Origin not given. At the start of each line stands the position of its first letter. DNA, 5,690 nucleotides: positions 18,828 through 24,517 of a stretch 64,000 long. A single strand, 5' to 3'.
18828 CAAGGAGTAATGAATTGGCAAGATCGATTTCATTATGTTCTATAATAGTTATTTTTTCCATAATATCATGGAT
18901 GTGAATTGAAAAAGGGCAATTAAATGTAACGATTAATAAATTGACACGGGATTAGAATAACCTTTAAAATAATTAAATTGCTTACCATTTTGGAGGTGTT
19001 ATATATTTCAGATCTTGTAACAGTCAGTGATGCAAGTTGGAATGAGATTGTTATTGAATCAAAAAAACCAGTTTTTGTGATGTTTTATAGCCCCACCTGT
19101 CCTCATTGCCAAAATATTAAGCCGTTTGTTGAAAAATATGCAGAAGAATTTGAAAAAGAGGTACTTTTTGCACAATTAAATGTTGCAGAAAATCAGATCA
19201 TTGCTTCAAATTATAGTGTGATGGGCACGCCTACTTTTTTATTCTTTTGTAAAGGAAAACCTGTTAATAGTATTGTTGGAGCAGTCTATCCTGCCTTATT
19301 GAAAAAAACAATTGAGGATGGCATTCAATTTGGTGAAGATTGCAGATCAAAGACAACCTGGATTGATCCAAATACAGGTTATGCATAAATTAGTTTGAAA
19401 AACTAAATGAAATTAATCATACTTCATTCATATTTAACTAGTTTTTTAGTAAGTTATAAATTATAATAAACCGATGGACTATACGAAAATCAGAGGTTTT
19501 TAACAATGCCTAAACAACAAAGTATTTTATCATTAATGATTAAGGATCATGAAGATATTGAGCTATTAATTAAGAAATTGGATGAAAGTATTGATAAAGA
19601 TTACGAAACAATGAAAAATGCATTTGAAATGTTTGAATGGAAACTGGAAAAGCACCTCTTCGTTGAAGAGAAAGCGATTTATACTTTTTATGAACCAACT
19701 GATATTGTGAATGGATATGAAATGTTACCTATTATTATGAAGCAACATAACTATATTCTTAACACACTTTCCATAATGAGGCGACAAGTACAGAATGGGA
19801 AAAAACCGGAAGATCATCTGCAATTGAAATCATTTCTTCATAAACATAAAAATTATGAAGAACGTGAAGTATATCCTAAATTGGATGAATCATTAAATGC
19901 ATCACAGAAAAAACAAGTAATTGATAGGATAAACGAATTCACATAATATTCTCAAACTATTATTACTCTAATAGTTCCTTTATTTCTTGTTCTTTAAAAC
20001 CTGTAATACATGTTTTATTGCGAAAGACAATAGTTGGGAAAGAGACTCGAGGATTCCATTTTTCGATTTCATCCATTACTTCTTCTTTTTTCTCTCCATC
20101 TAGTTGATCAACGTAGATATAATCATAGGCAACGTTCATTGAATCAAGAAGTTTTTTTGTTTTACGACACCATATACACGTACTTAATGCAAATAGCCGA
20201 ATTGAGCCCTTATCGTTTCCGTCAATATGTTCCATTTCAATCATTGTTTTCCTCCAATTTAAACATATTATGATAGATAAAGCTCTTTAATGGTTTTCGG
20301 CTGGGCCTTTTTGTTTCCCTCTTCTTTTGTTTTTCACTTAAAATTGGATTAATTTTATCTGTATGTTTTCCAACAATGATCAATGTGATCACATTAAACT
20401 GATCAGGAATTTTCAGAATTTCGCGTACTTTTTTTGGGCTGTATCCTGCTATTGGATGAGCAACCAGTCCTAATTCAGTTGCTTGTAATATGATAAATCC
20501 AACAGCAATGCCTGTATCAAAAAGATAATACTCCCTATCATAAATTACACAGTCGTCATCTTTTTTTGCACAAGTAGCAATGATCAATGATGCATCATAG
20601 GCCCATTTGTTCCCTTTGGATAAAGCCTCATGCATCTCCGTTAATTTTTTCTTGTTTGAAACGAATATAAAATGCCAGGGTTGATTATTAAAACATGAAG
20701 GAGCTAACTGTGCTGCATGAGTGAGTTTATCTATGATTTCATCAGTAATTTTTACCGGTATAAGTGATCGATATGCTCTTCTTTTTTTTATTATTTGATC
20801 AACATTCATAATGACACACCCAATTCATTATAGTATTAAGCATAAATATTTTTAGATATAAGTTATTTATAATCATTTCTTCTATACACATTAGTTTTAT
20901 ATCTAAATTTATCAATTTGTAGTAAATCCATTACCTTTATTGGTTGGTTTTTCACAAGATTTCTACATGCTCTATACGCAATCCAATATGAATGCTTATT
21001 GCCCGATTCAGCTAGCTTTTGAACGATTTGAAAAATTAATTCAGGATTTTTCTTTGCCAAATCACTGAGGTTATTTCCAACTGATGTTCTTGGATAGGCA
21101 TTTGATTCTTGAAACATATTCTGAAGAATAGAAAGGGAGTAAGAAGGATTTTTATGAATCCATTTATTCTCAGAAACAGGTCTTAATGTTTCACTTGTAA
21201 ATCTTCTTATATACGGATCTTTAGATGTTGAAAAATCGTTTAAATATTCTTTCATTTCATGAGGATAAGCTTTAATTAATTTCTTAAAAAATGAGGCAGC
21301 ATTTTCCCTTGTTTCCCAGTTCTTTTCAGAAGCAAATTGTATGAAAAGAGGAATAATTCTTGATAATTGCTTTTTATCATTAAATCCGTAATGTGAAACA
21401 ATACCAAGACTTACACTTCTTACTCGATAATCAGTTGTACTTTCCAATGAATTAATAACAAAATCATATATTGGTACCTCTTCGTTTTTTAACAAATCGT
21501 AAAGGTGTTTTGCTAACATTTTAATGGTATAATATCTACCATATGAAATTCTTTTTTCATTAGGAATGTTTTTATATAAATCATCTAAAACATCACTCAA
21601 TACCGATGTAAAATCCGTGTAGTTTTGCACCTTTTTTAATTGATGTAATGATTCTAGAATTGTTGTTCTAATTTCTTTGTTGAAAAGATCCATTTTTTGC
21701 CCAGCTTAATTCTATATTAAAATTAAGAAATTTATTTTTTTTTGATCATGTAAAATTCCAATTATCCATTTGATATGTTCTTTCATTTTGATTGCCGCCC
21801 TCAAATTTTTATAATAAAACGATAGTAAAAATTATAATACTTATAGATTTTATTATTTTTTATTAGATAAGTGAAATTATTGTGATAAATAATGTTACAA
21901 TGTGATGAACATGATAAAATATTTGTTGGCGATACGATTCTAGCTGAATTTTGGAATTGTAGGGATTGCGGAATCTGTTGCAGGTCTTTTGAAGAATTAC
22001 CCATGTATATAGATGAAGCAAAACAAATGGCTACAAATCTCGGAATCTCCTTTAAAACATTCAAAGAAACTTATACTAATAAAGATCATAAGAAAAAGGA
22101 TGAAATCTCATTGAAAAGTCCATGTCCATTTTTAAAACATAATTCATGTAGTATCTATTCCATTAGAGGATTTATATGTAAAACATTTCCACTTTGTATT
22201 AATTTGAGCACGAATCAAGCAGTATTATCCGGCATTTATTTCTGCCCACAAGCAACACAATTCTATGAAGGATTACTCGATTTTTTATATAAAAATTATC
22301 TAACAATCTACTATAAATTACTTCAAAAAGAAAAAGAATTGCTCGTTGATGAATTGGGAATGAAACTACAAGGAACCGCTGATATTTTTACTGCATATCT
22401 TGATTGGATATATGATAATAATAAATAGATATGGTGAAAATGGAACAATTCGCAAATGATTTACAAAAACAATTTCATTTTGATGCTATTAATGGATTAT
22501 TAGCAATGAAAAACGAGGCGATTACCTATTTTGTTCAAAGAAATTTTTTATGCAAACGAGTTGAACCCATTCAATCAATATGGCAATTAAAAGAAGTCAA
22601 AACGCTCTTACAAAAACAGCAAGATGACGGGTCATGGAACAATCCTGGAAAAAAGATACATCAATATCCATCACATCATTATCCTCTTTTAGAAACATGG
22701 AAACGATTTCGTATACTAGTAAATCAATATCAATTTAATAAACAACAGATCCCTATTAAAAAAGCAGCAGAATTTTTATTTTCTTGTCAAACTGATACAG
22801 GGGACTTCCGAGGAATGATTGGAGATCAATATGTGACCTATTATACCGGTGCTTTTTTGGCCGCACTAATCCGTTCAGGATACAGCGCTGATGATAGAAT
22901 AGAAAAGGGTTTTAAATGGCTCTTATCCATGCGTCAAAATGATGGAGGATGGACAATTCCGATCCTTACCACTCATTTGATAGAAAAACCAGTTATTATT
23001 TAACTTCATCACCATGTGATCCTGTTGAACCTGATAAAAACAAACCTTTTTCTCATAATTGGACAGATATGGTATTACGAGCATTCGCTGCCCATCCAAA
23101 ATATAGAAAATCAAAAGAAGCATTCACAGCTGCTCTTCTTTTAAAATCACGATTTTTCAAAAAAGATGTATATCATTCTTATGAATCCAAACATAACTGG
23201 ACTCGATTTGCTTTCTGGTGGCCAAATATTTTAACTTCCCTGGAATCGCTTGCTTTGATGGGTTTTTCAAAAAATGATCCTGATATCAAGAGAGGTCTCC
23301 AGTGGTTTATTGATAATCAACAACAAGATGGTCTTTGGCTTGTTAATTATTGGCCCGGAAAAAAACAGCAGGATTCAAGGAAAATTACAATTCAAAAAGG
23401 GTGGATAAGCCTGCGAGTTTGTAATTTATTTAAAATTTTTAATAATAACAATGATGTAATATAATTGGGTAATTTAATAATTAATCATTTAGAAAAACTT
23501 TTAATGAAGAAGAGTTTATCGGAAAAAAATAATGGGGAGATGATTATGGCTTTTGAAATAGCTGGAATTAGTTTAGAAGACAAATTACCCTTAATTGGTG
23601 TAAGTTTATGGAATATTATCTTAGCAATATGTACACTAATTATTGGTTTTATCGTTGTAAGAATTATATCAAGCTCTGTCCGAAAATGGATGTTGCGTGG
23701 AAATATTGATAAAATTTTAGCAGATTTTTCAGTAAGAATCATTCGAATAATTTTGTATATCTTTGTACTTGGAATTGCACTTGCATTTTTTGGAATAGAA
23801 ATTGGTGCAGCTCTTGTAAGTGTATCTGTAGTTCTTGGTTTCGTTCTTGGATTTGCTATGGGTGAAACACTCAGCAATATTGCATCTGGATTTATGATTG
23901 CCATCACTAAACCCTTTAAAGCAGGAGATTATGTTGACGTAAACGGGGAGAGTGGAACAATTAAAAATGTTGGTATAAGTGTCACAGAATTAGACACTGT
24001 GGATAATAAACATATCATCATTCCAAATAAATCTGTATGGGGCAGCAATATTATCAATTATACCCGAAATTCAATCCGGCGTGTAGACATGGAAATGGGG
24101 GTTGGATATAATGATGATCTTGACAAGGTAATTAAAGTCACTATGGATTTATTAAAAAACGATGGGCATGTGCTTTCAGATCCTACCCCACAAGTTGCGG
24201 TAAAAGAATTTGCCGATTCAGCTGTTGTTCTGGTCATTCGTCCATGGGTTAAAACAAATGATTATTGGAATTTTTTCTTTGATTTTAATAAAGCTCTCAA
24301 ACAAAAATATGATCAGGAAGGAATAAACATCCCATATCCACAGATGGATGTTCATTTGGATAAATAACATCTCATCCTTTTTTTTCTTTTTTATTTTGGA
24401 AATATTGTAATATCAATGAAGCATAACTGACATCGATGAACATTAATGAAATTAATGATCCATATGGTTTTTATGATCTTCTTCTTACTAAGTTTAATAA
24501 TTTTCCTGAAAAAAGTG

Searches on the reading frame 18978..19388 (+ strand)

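Call 39: search_protein_families(library=pfam, proteins=[window:18978-19388:+], max_evalue=0.00001)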
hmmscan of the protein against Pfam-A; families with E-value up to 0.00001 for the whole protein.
window:18978-19388:+ (136 aa): 2 families
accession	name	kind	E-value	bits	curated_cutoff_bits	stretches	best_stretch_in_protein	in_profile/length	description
PF00085.26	Thioredoxin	-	8.6e-25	87.2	23.5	1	14-113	3-102/103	Thioredoxin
PF13098.12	Thioredoxin_2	-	9.1e-10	39.3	27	1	27-110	3-102/104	Thioredoxin-like domain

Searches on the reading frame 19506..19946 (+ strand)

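Call 39: search_protein_families(library=pfam, proteins=[window:19506-19946:+], max_evalue=0.00001)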
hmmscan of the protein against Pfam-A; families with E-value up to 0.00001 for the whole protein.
window:19506-19946:+ (146 aa): 1 family
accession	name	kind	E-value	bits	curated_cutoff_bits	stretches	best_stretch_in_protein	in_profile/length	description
PF01814.28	Hemerythrin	-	7.5e-11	43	25.3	1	7-126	2-127/127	Hemerythrin HHE cation binding domain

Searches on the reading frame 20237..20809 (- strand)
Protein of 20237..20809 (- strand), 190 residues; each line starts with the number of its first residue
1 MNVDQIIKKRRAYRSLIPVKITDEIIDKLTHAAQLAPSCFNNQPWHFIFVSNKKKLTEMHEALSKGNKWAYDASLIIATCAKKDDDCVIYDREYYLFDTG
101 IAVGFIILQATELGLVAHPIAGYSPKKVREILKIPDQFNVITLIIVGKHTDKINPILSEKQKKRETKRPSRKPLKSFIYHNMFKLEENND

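Call 39: search_protein_families(library=pfam, proteins=[window:20237-20809:-], max_evalue=0.00001)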
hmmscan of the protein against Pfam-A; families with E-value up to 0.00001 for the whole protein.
window:20237-20809:- (190 aa): 2 families
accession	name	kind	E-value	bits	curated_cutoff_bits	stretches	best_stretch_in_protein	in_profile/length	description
PF00881.29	Nitroreductase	-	1.6e-19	71.1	23.5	2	7-67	1-61/167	Nitroreductase family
PF14512.11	TM1586_NiRdase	-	5.6e-10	39.6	27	1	8-54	140-188/215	Putative TM nitroreductase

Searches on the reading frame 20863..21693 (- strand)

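Call 39: search_protein_families(library=pfam, proteins=[window:20863-21693:-], max_evalue=0.00001)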
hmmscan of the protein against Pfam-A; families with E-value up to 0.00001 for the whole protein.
window:20863-21693:- (276 aa): 1 family
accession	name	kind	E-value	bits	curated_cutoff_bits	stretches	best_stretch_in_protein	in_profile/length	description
PF08713.17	DNA_alkylation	-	9.3e-07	29.2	21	1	58-235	36-202/213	DNA alkylation repair enzyme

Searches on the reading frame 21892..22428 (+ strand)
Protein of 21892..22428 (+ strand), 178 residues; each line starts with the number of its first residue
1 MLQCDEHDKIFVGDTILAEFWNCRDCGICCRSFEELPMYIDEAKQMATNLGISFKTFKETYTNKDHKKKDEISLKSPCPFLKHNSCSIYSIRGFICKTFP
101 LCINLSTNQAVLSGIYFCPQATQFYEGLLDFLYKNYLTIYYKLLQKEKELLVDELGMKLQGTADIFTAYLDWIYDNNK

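Call 39: search_protein_families(library=pfam, proteins=[window:21892-22428:+], max_evalue=0.00001)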
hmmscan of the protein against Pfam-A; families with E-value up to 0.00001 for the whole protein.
window:21892-22428:+ (178 aa): 1 family
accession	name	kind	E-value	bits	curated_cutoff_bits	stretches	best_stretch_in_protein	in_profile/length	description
PF03692.20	CxxCxxCC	-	9.1e-09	36.3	23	1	22-102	1-72/85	Putative zinc- or iron-chelating domain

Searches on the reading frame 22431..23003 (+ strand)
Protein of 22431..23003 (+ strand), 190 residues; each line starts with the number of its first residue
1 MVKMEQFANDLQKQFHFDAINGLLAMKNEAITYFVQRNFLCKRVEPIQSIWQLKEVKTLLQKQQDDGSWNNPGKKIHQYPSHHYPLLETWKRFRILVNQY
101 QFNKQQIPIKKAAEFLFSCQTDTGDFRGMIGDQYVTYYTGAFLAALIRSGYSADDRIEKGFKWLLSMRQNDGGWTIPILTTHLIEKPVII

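Call 39: search_protein_families(library=pfam, proteins=[window:22431-23003:+], max_evalue=0.00001)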
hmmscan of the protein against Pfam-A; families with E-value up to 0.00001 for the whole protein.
window:22431-23003:+ (190 aa): 1 family
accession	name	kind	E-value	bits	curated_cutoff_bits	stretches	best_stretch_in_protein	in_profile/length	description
PF13243.12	SQHop_cyclase_C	-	1.1e-08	34.9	26.1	1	96-174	148-226/319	Squalene-hopene cyclase C-terminal domain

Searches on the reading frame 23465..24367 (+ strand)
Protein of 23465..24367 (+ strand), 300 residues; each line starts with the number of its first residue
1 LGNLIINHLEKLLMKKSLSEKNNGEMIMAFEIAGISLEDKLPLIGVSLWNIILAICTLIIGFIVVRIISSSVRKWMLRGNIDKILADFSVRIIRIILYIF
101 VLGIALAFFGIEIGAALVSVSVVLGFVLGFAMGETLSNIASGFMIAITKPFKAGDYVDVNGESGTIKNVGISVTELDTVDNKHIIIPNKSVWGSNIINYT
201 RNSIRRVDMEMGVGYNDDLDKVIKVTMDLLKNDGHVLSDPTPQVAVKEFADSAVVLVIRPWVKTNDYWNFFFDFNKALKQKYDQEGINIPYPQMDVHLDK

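Call 16: search_protein_families(library=pfam, proteins=[window:23465-24367:+])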
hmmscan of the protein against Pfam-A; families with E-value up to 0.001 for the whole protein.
window:23465-24367:+ (300 aa): 3 families
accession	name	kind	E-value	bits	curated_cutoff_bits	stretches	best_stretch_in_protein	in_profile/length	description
PF00924.24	MS_channel_2nd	-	5.2e-20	71.8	20.2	1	135-201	2-68/68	Mechanosensitive ion channel, beta-domain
PF21082.3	MS_channel_3rd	-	1.2e-16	61.3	21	1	208-289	2-88/88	Mechanosensitive ion channel MscS, C-terminal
PF05552.17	MS_channel_1st_1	-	4.9e-06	26.8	22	1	47-83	13-49/50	Mechanosensitive ion channel, conserved TM helix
